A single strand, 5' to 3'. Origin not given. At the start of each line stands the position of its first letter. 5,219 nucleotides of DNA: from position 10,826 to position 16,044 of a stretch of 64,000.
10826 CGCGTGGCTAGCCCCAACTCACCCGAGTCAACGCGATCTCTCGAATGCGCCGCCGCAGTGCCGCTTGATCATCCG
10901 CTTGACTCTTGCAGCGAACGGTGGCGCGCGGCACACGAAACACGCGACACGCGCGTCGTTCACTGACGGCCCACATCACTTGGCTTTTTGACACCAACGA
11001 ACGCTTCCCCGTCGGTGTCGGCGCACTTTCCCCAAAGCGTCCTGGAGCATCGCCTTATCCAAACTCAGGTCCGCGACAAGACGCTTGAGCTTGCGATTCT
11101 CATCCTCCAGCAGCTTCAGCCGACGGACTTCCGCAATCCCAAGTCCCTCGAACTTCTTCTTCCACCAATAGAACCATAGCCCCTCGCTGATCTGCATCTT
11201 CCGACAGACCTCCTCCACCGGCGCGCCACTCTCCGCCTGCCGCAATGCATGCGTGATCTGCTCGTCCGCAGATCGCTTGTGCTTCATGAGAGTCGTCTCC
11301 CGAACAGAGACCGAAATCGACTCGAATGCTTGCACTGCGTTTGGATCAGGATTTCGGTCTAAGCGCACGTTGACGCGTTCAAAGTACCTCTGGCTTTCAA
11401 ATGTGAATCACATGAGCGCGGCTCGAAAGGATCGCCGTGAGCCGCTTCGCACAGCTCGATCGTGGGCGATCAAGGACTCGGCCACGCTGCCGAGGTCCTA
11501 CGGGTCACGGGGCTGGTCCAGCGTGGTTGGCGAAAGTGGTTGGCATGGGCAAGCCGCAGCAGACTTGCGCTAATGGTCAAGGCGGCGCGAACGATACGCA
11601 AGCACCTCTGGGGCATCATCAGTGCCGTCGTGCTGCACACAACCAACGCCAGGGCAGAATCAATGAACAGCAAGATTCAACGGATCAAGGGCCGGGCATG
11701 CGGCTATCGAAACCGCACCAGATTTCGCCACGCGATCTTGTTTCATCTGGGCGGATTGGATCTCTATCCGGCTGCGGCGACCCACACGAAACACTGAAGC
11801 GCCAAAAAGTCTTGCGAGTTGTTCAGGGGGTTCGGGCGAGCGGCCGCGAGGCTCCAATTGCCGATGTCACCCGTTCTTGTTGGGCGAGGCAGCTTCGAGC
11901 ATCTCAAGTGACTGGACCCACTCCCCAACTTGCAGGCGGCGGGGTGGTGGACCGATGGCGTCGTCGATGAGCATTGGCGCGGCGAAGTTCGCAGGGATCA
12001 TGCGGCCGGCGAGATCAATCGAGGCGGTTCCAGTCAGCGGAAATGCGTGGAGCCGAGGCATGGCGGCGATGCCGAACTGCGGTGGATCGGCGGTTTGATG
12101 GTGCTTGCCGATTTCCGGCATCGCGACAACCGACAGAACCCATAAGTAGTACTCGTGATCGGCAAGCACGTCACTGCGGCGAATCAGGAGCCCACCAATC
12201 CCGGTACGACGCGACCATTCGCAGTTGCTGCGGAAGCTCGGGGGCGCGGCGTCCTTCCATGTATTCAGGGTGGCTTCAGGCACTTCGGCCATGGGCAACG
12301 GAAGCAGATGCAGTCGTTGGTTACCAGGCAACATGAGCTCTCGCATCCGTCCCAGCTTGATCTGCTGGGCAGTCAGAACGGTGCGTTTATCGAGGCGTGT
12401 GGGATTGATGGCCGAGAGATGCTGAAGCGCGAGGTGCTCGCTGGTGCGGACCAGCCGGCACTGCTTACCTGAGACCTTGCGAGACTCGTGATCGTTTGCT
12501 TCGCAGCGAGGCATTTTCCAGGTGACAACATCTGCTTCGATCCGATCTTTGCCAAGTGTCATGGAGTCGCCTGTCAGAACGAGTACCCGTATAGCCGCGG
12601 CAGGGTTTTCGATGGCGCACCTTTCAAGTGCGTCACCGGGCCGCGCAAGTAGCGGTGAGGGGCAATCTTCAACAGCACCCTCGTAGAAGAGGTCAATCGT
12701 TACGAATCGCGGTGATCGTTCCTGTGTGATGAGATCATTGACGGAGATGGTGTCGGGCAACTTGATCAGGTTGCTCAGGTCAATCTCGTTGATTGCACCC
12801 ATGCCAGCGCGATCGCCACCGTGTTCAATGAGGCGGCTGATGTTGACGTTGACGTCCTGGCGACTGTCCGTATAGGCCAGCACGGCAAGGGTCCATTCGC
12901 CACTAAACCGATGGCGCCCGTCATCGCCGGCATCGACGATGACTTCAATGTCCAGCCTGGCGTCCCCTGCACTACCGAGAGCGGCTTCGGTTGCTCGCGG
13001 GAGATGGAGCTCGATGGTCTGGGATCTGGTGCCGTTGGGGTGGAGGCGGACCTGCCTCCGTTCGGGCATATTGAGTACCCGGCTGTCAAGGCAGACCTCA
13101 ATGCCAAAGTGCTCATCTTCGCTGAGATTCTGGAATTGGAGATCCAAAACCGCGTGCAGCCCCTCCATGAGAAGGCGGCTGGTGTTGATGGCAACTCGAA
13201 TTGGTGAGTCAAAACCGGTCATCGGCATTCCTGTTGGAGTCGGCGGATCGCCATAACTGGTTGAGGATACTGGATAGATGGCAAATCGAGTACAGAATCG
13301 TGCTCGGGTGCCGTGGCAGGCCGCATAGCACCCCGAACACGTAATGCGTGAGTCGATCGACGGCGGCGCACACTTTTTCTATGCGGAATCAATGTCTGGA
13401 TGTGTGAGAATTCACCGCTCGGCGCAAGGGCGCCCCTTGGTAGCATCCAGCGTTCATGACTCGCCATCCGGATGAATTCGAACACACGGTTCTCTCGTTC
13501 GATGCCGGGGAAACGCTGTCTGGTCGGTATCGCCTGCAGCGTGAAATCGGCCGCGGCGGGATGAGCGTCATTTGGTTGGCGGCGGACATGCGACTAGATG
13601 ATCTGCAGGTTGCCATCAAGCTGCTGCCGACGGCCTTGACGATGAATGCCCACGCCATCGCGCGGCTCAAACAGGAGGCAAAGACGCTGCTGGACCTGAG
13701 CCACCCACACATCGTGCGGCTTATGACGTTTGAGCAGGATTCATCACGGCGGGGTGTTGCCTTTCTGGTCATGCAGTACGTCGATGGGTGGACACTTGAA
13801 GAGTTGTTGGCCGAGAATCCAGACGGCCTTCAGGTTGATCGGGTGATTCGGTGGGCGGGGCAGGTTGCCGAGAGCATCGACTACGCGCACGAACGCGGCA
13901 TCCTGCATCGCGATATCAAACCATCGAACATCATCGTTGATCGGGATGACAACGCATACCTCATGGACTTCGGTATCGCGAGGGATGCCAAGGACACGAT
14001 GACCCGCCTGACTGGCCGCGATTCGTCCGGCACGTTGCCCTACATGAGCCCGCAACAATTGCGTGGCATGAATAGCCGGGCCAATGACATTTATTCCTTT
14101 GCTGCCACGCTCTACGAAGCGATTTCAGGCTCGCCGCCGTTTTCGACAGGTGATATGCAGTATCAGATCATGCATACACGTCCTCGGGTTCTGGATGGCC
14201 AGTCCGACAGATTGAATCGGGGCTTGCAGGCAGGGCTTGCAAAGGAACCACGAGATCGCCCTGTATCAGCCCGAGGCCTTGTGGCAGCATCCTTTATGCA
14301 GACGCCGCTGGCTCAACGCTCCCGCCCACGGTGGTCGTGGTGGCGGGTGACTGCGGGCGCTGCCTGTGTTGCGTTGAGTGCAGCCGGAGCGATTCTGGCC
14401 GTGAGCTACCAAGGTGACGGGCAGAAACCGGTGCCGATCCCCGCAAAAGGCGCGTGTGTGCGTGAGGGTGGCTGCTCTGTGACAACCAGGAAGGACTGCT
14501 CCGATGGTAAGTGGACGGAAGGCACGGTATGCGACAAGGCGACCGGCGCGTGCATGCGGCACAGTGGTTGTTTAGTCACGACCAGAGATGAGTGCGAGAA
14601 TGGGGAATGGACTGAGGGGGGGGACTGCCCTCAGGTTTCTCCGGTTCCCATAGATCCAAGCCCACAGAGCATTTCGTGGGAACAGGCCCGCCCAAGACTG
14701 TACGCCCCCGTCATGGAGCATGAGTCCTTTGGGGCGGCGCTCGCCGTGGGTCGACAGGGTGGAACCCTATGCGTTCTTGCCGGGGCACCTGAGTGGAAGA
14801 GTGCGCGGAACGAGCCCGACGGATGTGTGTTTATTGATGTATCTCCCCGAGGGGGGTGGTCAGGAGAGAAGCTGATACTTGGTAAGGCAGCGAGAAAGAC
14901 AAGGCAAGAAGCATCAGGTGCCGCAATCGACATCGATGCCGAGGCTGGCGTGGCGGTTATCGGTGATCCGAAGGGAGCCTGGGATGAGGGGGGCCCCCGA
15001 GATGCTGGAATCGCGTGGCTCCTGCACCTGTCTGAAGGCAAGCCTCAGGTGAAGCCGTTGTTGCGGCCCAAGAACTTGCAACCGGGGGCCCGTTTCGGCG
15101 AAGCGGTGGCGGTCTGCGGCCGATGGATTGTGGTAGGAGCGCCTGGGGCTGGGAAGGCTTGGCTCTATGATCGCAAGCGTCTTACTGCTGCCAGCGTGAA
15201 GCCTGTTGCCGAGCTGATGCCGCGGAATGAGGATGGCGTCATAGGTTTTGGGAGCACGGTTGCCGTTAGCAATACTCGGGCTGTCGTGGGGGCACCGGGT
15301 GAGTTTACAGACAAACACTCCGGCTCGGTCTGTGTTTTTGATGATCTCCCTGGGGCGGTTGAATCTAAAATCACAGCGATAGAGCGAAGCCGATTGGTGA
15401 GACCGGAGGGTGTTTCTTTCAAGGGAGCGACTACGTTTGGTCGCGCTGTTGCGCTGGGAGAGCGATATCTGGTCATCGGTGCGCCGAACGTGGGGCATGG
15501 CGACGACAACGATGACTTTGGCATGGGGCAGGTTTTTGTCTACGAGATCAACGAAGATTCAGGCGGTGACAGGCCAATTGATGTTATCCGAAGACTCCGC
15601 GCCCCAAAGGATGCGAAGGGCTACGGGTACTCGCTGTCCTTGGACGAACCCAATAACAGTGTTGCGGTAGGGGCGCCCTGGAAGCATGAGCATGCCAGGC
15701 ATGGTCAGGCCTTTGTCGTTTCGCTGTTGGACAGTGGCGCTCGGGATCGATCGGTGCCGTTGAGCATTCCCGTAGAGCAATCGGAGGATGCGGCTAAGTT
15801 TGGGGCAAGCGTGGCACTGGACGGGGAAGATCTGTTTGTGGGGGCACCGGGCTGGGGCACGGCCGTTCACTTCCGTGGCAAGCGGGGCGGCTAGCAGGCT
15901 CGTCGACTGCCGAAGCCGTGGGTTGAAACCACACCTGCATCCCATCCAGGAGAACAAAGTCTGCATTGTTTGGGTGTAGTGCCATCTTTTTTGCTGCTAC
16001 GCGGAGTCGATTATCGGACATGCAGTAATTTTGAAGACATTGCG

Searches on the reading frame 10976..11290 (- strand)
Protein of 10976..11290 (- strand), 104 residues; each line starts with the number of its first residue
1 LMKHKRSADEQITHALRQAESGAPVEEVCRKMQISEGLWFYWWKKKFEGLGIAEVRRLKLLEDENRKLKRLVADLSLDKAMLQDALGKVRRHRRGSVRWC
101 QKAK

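Call 13: search_protein_families(library=ncbifam, proteins=[window:10976-11290:-], max_evalue=0.01)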
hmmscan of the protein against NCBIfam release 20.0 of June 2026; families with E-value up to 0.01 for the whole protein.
window:10976-11290:- (104 aa): 1 family
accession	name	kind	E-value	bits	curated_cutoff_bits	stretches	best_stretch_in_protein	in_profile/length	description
NF033516.0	transpos_IS3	equivalog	2.6e-11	43.4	160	1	10-102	1-96/369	IS3 family transposase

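Call 22: find_homologous_proteins(query=window:10979-11290:-, max_evalue=1e-10)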
Query window:10979-11290:- (104 aa): 4887 proteins with E <= 1e-10 among 4977 candidates; the best 120 are listed.
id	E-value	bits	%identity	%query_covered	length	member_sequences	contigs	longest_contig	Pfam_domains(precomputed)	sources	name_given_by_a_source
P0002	3.4e-59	215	99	99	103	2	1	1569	PF01527.27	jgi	-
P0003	4.4e-38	147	68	82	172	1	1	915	PF13384.13,PF13551.13,PF01527.27,PF13518.13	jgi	jgi:putative transposase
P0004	3.6e-33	132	76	86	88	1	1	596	PF13384.13,PF13551.13,PF01527.27,PF13518.13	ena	-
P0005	3.9e-33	132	80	84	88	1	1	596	PF13384.13,PF13551.13,PF01527.27,PF13518.13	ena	-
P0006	4.7e-33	131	78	86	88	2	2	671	PF13384.13,PF13551.13,PF01527.27,PF13518.13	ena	-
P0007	1.1e-32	130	76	86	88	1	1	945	PF13384.13,PF13551.13,PF01527.27,PF13518.13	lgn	-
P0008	1.7e-32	130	78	84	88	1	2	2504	PF13384.13,PF13551.13,PF01527.27,PF13518.13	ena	-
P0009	2.5e-32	129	77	84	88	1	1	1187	PF13384.13,PF13551.13,PF01527.27,PF13518.13,PF02796.22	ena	-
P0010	2.6e-32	129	78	84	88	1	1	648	PF13384.13,PF13551.13,PF01527.27,PF13518.13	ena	-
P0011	4.4e-32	128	76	86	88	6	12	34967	PF13384.13,PF01527.27,PF13518.13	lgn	-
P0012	7.4e-32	127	77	84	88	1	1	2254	PF13384.13,PF13551.13,PF01527.27,PF13518.13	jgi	jgi:putative transposase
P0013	8.1e-32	127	79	82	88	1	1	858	PF12833.14,PF13384.13,PF13551.13,PF01527.27,PF13518.13,PF02796.22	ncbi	-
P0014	8.5e-32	127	78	86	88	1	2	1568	PF13384.13,PF13551.13,PF01527.27,PF13518.13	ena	-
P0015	9.0e-32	127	77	84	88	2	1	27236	PF13384.13,PF13551.13,PF01527.27,PF13518.13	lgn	-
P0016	1.2e-31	127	74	84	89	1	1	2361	PF01527.27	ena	-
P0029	4.6e-31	125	75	82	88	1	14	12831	PF12833.14,PF13384.13,PF13551.13,PF01527.27,PF13518.13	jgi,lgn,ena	jgi:putative transposase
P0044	1.4e-30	123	76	84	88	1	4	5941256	PF13384.13,PF13551.13,PF01527.27,PF13518.13,PF02796.22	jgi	-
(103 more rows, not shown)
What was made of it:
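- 10386..11367 (-): ISb, a defective IS3-family element of a different lineage, 982 bp.
- IRR starts at 10386 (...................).
- IRL ends at 11367 (reverse complement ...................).
- orfA at 10979-11290 is open (103 aa).
- orfB is broken, with about 230-270 bp missing. The orfA protein has thousands of relatives; the best, apart from the same element in a sibling contig, are 68-80% identical (call 22).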

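Call 24: find_encoding_contigs(protein=P0002, flank=3000, max_places=6)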
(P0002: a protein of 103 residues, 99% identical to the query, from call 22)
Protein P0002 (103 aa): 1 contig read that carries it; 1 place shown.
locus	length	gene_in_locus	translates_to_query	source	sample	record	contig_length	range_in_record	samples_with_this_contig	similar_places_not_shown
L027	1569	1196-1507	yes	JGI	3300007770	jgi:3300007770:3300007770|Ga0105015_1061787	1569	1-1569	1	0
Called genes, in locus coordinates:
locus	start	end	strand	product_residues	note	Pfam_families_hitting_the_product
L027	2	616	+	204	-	?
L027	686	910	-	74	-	PF01610:DDE_Tnp_ISL3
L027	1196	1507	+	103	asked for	PF01527:HTH_Tnp_1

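Call 25: find_encoding_contigs(protein=P0011, flank=2500, max_places=4)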
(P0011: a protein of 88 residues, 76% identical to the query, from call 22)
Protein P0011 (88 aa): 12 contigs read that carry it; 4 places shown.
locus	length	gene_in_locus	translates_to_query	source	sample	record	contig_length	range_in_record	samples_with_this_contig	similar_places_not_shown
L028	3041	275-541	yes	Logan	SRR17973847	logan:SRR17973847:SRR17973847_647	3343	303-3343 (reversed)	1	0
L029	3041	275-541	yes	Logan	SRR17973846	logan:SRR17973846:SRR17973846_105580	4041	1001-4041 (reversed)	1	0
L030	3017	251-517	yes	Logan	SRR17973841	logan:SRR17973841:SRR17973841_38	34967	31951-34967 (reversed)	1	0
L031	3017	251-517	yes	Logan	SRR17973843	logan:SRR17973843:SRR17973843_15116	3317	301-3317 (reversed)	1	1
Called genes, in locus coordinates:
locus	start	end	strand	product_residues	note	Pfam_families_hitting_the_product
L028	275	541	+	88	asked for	PF01527:HTH_Tnp_1, PF13384:HTH_23 (weak), PF13518:HTH_28 (weak)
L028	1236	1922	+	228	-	PF07617:DUF1579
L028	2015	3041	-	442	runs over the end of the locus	?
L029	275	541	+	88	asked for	PF01527:HTH_Tnp_1, PF13384:HTH_23 (weak), PF13518:HTH_28 (weak)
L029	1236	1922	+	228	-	PF07617:DUF1579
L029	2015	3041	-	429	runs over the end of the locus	PF00375:SDF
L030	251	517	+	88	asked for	PF01527:HTH_Tnp_1, PF13384:HTH_23 (weak), PF13518:HTH_28 (weak)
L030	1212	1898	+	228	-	PF07617:DUF1579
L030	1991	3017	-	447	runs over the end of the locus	PF00375:SDF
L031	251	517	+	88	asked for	PF01527:HTH_Tnp_1, PF13384:HTH_23 (weak), PF13518:HTH_28 (weak)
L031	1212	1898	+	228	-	PF07617:DUF1579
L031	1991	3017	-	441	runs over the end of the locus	?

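Call 26: find_encoding_contigs(protein=P0008, flank=2500, max_places=3)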
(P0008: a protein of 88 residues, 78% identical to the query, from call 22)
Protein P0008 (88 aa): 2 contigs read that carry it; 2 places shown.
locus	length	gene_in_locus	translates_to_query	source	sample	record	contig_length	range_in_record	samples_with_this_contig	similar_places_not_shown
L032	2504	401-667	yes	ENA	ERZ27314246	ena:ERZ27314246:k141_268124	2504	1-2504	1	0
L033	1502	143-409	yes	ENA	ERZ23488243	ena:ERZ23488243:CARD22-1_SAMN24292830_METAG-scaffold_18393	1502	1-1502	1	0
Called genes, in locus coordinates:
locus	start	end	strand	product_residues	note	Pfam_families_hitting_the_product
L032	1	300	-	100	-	?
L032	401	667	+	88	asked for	PF01527:HTH_Tnp_1, PF13384:HTH_23, PF13518:HTH_28 (weak), PF13551:HTH_29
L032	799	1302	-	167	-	-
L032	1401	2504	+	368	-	?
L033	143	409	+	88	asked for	PF01527:HTH_Tnp_1, PF13384:HTH_23, PF13518:HTH_28 (weak), PF13551:HTH_29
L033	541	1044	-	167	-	-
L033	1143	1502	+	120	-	?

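Call 36: find_encoding_contigs(protein=P0044, flank=1800, max_places=3)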
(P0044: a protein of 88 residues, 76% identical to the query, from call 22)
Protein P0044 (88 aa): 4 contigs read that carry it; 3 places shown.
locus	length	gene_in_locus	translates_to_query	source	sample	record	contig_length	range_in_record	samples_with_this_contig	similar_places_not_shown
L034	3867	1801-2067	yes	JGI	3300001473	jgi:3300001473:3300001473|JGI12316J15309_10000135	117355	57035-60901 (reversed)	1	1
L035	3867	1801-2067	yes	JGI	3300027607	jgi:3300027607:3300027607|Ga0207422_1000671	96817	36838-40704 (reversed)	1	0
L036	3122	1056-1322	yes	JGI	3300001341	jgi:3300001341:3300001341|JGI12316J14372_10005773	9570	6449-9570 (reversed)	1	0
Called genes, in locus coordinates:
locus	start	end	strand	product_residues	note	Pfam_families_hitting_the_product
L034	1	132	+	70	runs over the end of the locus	-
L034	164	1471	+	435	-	PF07992:Pyr_redox_2 (faint), PF00890:FAD_binding_2 (weak), PF01266:DAO, PF01593:Amino_oxidase, PF13450:NAD_binding_8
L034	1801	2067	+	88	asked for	PF01527:HTH_Tnp_1, PF02796:HTH_7 (weak), PF13384:HTH_23, PF13551:HTH_29, PF13518:HTH_28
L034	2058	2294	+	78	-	-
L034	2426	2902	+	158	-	PF00665:rve, PF13683:rve_3, PF13333:rve_2 (weak)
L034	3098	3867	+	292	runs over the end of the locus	PF13385:Laminin_G_3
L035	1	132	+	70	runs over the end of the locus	-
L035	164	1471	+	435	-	PF07992:Pyr_redox_2 (faint), PF00890:FAD_binding_2 (weak), PF01266:DAO, PF01593:Amino_oxidase, PF13450:NAD_binding_8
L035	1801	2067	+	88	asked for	PF01527:HTH_Tnp_1, PF02796:HTH_7 (weak), PF13384:HTH_23, PF13551:HTH_29, PF13518:HTH_28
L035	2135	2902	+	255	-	PF00665:rve, PF13683:rve_3, PF13333:rve_2 (faint)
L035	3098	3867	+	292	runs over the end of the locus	PF13385:Laminin_G_3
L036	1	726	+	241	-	?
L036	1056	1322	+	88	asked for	PF01527:HTH_Tnp_1, PF02796:HTH_7 (weak), PF13384:HTH_23, PF13551:HTH_29, PF13518:HTH_28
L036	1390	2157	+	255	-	PF00665:rve, PF13683:rve_3, PF13333:rve_2 (faint)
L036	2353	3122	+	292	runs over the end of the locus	PF13385:Laminin_G_3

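Call 37: find_encoding_contigs(protein=P0029, flank=1800, max_places=3)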
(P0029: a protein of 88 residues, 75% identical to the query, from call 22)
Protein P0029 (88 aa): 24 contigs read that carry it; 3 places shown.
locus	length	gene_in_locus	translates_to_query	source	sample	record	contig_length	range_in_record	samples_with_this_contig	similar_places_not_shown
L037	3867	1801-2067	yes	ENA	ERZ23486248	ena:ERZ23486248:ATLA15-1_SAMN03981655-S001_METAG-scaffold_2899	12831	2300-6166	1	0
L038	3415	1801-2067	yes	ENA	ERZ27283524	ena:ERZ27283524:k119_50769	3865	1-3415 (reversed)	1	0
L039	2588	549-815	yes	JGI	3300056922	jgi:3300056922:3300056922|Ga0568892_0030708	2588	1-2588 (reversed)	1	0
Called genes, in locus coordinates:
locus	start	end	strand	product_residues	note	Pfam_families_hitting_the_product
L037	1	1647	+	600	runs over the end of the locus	PF04055:Radical_SAM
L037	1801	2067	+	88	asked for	PF01527:HTH_Tnp_1, PF13384:HTH_23, PF12833:HTH_18 (faint), PF13518:HTH_28, PF13551:HTH_29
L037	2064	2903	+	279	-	PF13276:HTH_21, PF00665:rve, PF13683:rve_3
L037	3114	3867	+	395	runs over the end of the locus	-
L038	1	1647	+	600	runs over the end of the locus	PF04055:Radical_SAM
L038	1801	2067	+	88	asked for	PF01527:HTH_Tnp_1, PF13384:HTH_23, PF12833:HTH_18 (faint), PF13518:HTH_28, PF13551:HTH_29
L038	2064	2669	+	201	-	PF13276:HTH_21, PF00665:rve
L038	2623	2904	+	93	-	PF13683:rve_3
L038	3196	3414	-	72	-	?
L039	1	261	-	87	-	?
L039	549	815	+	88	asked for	PF01527:HTH_Tnp_1, PF13384:HTH_23, PF12833:HTH_18 (faint), PF13518:HTH_28, PF13551:HTH_29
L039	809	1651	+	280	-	PF13276:HTH_21, PF00665:rve, PF13683:rve_3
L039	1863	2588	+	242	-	?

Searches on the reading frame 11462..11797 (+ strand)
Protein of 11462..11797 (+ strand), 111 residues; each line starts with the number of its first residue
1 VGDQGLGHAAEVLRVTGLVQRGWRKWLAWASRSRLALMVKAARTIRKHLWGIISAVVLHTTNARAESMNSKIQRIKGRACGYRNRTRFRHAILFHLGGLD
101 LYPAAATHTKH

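Call 13: search_protein_families(library=ncbifam, proteins=[window:11462-11797:+], max_evalue=0.01)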
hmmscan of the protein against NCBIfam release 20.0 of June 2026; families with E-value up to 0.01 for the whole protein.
window:11462-11797:+ (111 aa): 2 families
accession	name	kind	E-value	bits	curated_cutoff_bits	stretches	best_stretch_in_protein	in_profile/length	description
NF033550.5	transpos_ISL3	equivalog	1.4e-17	63.9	180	1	20-95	295-370/370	ISL3 family transposase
NF049917.1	ISAon1_downstr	equivalog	5.9e-05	22.4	250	1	24-88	254-318/327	ISAon1 family transposase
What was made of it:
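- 11462..11797 (+): 3' fragment of an ISL3-family transposase gene (C-terminal about 75 residues only). The 5' part is missing. 11368-11461 is unassigned or degenerate sequence between it and ISb. NCBIfam ISL3 transposase, E = 1.4e-17, profile positions 295-370 of 370 (call 13).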

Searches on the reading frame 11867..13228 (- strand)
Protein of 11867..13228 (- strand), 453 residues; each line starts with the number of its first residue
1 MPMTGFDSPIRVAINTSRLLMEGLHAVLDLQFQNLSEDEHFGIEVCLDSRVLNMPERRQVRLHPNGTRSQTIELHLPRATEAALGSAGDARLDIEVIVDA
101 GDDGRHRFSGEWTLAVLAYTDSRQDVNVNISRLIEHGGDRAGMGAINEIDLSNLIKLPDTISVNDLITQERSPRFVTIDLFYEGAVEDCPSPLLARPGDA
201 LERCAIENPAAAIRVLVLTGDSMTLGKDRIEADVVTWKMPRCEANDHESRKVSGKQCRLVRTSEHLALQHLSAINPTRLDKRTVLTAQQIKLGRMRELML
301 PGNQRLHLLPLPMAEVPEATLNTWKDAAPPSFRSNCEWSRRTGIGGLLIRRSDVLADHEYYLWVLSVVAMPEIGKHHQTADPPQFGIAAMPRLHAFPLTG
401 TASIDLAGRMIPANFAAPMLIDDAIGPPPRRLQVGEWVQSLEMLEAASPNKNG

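Call 13: search_protein_families(library=ncbifam, proteins=[window:11867-13228:-], max_evalue=0.01)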
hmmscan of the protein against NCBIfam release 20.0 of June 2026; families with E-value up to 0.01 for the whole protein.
window:11867-13228:- (453 aa): 0 families

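Call 41: search_protein_families(library=pfam, proteins=[window:11867-13228:-], max_evalue=5)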
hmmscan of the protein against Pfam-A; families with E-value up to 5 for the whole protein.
window:11867-13228:- (453 aa): 1 family
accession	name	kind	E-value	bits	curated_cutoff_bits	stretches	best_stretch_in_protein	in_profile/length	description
PF23619.1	Ig_VWA7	-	0.04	14.6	27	1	14-81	6-73/104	VWA7 Ig-like domain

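Call 55: search_protein_families(library=padloc, proteins=[window:11867-13228:-], max_evalue=0.001)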
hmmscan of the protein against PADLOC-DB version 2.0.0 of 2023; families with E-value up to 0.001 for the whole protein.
window:11867-13228:- (453 aa): 0 families

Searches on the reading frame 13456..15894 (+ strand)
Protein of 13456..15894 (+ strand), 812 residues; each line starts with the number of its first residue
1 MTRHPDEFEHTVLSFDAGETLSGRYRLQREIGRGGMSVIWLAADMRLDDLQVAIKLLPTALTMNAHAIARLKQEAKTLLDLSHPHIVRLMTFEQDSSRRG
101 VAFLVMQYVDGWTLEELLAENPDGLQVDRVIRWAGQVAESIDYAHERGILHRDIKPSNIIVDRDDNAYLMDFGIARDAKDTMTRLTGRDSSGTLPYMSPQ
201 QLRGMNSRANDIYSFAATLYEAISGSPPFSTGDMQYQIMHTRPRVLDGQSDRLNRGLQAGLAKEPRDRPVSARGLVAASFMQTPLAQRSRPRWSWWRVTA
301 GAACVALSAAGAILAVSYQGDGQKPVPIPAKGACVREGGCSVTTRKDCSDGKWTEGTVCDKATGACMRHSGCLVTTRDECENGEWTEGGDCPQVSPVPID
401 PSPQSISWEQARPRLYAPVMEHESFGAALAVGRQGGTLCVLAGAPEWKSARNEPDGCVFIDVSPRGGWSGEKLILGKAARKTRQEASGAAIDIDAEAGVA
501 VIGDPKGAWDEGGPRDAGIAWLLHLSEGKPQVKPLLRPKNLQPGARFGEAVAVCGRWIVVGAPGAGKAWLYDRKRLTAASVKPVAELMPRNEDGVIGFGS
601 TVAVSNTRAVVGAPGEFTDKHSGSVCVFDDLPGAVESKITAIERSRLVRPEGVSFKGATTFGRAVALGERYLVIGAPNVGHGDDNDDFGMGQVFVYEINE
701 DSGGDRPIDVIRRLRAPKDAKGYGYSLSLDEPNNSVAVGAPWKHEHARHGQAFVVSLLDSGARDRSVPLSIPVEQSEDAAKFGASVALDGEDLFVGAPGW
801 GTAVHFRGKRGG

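Call 29: search_protein_families(library=pfam, proteins=[window:13456-15894:+], max_evalue=0.00001)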
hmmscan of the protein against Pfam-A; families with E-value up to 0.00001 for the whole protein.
window:13456-15894:+ (812 aa): 5 families
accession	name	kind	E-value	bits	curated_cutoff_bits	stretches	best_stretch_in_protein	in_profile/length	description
PF00069.31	Pkinase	-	1e-37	130.4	31.7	1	25-240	1-211/263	Protein kinase domain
PF07714.23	PK_Tyr_Ser-Thr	-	7.4e-31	107.8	23.1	1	27-269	3-249/258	Protein tyrosine and serine/threonine kinase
PF14312.12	FG-GAP_2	-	3.3e-20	72.5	23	0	597-628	17-49/49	FG-GAP repeat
PF03109.22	ABC1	-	1.6e-07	31.2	22.9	1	65-181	114-220/244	ABC1 atypical kinase-like domain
PF01636.29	APH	-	9.6e-06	26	23.2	0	101-175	123-197/239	Phosphotransferase enzyme family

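Call 55: search_protein_families(library=padloc, proteins=[window:13456-15894:+], max_evalue=0.001)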
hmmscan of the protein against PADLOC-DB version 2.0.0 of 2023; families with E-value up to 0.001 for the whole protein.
window:13456-15894:+ (812 aa): 34 families (the best 25 are shown)
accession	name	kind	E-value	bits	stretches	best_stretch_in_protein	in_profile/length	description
PDLC04053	PD-T4-6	-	1.8e-67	226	1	20-278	6-267/311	-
PDLC04042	PD-T4-6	-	6e-66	221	1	18-278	4-268/292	-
PDLC04061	PD-T4-6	-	2.9e-61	206.5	1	18-279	11-283/510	-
PDLC04138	mad6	-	4.4e-58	195.7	1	16-269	44-301/659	mads_6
PDLC04043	PD-T4-6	-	1.2e-57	194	1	19-279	11-274/452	-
PDLC04054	PD-T4-6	-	4.4e-57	192.1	1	15-278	3-269/347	-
PDLC04060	PD-T4-6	-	7.1e-57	191.4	1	18-231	3-211/486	-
PDLC04039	PD-T4-6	-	4.3e-56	188.8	1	18-279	10-272/458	-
PDLC04048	PD-T4-6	-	8.4e-53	178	1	18-233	5-215/354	-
PDLC04047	PD-T4-6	-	2.6e-51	172.7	1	18-239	5-221/327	-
PDLC04052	PD-T4-6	-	1.8e-49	167.3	1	19-272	5-266/496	-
PDLC04057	PD-T4-6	-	2.7e-48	163.1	1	18-275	3-263/443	-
PDLC04041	PD-T4-6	-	2.4e-44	150.3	1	19-300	24-294/443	-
PDLC04040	PD-T4-6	-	7.1e-44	148.4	1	31-237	2-216/547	-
PDLC01088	C3a189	-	7.2e-42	141.9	1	28-306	2-277/840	kinase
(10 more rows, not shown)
